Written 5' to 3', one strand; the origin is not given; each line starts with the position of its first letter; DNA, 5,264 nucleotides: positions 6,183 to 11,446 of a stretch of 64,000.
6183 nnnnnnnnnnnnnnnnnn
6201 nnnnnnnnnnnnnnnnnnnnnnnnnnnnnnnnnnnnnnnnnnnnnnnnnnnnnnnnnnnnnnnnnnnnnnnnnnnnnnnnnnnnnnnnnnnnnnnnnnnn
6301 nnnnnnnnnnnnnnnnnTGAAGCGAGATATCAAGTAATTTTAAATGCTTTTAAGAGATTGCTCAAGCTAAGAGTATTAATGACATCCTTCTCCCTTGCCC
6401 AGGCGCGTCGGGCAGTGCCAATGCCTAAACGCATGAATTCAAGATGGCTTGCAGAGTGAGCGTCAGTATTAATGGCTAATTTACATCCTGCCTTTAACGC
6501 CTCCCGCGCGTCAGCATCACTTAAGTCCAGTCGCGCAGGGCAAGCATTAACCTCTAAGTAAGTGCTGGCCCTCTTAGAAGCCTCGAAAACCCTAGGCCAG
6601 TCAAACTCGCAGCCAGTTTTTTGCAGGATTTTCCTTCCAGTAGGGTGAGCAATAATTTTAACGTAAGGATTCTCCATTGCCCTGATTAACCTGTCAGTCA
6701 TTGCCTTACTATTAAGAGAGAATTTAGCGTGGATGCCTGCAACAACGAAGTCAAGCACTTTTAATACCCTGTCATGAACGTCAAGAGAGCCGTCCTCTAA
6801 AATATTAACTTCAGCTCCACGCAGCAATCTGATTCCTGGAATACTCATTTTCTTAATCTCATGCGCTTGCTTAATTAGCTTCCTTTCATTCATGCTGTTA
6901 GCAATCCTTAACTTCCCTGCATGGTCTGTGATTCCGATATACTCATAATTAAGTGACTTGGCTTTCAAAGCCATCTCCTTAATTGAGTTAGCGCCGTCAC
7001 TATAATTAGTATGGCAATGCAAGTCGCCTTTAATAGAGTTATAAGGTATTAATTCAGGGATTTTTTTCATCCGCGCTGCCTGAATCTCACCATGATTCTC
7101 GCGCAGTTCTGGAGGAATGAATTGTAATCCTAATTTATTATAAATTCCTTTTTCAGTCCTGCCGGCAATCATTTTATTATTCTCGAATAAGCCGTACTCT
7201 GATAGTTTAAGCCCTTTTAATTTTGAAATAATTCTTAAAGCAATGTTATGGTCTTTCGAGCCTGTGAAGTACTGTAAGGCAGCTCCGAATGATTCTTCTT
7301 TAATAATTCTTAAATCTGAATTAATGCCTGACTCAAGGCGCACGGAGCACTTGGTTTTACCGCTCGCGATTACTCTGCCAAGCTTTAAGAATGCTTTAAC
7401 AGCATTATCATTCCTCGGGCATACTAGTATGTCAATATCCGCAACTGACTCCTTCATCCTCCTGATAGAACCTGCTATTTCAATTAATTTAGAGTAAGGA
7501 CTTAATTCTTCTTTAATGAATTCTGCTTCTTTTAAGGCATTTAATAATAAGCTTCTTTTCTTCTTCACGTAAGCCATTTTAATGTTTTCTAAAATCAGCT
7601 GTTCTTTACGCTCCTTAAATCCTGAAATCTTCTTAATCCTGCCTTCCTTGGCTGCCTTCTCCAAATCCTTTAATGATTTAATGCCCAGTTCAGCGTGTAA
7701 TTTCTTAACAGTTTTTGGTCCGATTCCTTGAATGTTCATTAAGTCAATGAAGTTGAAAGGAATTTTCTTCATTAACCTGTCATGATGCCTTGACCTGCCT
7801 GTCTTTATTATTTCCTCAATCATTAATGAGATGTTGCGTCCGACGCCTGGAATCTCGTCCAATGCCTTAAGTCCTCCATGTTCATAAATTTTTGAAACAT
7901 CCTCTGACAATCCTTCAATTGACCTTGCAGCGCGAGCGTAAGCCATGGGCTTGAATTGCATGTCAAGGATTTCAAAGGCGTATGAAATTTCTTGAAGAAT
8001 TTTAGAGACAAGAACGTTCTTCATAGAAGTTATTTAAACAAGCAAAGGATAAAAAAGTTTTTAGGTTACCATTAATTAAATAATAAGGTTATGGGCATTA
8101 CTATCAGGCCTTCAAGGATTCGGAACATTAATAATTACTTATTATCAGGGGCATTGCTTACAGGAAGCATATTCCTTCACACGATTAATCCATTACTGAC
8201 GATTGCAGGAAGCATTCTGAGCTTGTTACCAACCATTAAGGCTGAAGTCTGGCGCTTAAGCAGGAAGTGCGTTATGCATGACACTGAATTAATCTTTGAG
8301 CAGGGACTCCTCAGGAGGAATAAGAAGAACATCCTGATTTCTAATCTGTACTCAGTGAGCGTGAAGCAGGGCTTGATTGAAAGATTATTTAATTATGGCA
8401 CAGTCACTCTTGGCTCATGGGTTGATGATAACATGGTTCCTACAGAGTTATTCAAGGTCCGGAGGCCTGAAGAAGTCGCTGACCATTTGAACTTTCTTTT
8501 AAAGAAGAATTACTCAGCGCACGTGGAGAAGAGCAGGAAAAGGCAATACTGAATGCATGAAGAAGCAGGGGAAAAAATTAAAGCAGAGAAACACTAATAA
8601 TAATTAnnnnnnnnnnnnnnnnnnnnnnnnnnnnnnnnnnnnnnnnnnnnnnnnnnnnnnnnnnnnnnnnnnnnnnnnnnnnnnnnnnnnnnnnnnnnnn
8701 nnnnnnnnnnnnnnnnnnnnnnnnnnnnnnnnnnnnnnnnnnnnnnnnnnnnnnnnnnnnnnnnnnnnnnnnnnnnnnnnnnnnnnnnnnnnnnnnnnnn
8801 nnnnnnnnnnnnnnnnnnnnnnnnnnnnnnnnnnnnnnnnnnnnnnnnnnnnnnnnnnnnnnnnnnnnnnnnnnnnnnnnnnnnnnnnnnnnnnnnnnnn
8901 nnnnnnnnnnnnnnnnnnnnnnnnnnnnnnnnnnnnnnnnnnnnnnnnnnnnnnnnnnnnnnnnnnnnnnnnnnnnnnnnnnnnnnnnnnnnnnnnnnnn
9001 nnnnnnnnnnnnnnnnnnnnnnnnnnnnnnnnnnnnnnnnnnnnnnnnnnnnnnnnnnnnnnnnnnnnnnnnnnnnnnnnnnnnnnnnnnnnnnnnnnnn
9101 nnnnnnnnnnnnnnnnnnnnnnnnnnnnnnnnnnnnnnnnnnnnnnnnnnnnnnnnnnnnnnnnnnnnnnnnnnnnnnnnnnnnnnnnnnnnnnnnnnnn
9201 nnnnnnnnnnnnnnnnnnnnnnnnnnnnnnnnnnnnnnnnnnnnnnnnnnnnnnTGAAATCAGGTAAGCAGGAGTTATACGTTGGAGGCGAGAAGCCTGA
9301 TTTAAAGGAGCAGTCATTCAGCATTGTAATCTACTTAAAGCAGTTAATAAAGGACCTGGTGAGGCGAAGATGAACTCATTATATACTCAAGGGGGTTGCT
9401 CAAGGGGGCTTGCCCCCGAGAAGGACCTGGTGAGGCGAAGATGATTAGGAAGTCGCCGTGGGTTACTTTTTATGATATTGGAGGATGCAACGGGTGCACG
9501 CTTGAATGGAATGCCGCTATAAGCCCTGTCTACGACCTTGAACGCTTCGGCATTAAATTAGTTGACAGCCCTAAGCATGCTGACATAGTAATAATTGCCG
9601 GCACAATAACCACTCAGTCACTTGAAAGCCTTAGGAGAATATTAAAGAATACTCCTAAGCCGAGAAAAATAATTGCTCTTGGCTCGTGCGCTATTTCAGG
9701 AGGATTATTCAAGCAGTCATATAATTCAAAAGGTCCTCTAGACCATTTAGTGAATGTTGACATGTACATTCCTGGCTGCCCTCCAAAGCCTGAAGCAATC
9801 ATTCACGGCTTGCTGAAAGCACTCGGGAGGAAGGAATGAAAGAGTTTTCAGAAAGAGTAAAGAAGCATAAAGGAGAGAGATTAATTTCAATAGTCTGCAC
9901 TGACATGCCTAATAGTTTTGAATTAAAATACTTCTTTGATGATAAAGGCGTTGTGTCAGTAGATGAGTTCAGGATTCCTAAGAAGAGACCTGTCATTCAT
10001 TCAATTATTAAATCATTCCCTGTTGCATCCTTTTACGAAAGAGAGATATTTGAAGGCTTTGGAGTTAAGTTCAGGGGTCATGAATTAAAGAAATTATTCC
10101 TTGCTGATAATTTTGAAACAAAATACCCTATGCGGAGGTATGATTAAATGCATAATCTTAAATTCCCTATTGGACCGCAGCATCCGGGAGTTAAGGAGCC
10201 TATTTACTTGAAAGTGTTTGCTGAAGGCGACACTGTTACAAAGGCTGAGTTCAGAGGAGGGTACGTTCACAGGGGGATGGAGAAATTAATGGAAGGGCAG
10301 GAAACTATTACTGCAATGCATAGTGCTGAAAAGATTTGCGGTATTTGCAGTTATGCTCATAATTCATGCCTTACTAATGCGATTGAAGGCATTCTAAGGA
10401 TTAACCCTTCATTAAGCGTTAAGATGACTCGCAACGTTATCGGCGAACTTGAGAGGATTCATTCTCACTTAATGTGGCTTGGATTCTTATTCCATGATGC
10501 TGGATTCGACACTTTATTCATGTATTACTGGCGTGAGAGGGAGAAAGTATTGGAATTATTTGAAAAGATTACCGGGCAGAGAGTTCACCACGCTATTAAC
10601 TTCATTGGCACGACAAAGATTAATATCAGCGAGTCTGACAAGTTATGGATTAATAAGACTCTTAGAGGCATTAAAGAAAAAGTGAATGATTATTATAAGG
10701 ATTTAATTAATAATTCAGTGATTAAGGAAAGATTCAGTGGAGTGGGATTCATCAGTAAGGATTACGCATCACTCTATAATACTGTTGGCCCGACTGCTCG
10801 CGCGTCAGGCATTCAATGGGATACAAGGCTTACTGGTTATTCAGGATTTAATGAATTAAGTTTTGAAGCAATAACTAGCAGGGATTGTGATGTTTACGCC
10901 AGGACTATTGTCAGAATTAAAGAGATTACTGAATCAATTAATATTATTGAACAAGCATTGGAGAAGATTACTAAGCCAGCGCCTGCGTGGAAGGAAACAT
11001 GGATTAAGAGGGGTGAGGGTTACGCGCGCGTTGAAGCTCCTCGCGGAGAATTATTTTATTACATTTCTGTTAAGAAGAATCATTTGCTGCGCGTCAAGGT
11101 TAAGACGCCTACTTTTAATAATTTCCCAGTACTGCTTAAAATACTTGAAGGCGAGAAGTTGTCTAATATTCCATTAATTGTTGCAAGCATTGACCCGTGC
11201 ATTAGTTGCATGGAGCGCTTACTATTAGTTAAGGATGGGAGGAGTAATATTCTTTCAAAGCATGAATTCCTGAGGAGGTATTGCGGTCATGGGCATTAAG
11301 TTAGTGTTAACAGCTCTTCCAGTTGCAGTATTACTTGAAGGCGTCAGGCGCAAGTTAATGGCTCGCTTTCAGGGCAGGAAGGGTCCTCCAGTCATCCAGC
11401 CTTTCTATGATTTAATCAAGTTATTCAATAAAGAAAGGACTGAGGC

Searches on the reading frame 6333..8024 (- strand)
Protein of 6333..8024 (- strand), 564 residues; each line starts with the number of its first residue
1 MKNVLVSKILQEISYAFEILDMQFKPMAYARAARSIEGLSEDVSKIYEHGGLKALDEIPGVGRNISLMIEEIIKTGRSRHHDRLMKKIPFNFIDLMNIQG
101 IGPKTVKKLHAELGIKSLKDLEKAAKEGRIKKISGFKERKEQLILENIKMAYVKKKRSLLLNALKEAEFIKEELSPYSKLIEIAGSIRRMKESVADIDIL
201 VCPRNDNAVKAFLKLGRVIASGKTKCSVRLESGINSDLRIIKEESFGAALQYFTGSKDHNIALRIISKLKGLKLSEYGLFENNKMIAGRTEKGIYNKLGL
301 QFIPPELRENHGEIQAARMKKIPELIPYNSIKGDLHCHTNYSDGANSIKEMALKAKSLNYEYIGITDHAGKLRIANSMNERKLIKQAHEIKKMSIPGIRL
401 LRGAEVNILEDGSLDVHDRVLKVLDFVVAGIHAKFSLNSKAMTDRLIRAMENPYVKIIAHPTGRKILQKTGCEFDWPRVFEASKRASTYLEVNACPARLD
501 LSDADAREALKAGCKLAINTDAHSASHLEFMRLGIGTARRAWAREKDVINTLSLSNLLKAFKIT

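Call 95: search_protein_families(library=pfam, proteins=[window:6333-8024:-], max_evalue=0.00001)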
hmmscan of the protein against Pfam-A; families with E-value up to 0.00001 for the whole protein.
window:6333-8024:- (564 aa): 4 families
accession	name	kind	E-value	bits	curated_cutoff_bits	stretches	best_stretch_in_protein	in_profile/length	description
PF14791.11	DNA_pol_B_thumb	-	4.9e-23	81.2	25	1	249-309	1-63/63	DNA polymerase beta thumb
PF14716.13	HHH_8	-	1e-14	55.1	30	1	1-77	1-72/73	Helix-hairpin-helix domain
PF02811.25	PHP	-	2.2e-12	48.1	26.4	1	334-436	1-97/164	PHP domain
PF14520.12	HHH_5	-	3.2e-11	44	27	1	92-148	1-55/57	Helix-hairpin-helix domain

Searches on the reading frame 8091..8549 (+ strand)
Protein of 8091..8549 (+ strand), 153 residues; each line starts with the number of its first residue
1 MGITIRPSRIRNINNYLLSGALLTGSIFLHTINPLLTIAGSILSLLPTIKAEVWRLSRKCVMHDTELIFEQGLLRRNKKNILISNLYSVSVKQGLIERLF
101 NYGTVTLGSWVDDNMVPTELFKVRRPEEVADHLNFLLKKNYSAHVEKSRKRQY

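Call 95: search_protein_families(library=pfam, proteins=[window:8091-8549:+], max_evalue=0.00001)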
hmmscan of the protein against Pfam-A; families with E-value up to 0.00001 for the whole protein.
window:8091-8549:+ (153 aa): 1 family
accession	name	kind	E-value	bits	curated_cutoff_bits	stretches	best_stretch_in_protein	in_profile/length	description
PF03703.20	bPH_2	-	2.7e-08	34.4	22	1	62-133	8-78/78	Bacterial PH domain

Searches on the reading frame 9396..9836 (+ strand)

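Call 96: search_protein_families(library=pfam, proteins=[window:9396-9836:+], max_evalue=0.00001)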
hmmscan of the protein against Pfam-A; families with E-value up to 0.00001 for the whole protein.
window:9396-9836:+ (147 aa): 1 family
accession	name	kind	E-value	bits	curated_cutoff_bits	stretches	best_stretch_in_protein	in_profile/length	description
PF01058.29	Oxidored_q6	-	2.8e-31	108.4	27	1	31-141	1-127/128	NADH ubiquinone oxidoreductase, 20 Kd subunit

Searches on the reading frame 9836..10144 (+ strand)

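Call 96: search_protein_families(library=pfam, proteins=[window:9836-10144:+], max_evalue=0.00001)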
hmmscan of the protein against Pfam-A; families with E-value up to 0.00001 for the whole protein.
window:9836-10144:+ (103 aa): 1 family
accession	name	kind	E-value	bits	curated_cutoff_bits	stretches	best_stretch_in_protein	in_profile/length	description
PF00329.25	Complex1_30kDa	-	2.9e-15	57.3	22.5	1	6-101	13-116/124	Respiratory-chain NADH dehydrogenase, 30 Kd subunit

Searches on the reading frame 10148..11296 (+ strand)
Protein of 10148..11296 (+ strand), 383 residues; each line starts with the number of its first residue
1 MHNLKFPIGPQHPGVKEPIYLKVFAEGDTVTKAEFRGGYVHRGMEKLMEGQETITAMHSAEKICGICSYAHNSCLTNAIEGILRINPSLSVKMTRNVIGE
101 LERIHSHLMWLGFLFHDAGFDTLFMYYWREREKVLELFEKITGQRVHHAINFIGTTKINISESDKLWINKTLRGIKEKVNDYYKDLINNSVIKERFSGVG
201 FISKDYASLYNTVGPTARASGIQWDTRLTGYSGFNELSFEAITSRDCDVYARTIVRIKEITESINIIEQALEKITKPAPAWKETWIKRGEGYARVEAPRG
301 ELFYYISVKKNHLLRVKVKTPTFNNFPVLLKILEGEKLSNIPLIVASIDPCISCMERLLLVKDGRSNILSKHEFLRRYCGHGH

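Call 96: search_protein_families(library=pfam, proteins=[window:10148-11296:+], max_evalue=0.00001)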
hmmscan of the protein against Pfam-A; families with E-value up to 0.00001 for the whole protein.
window:10148-11296:+ (383 aa): 2 families
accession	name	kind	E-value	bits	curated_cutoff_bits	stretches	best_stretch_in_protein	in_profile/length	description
PF00346.24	Complex1_49kDa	-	1.1e-59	202.1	24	2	117-276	1-161/271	Respiratory-chain NADH dehydrogenase, 49 Kd subunit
PF00374.24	NiFeSe_Hases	-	1.7e-15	57.4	25.8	1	42-111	1-70/508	Nickel-dependent hydrogenase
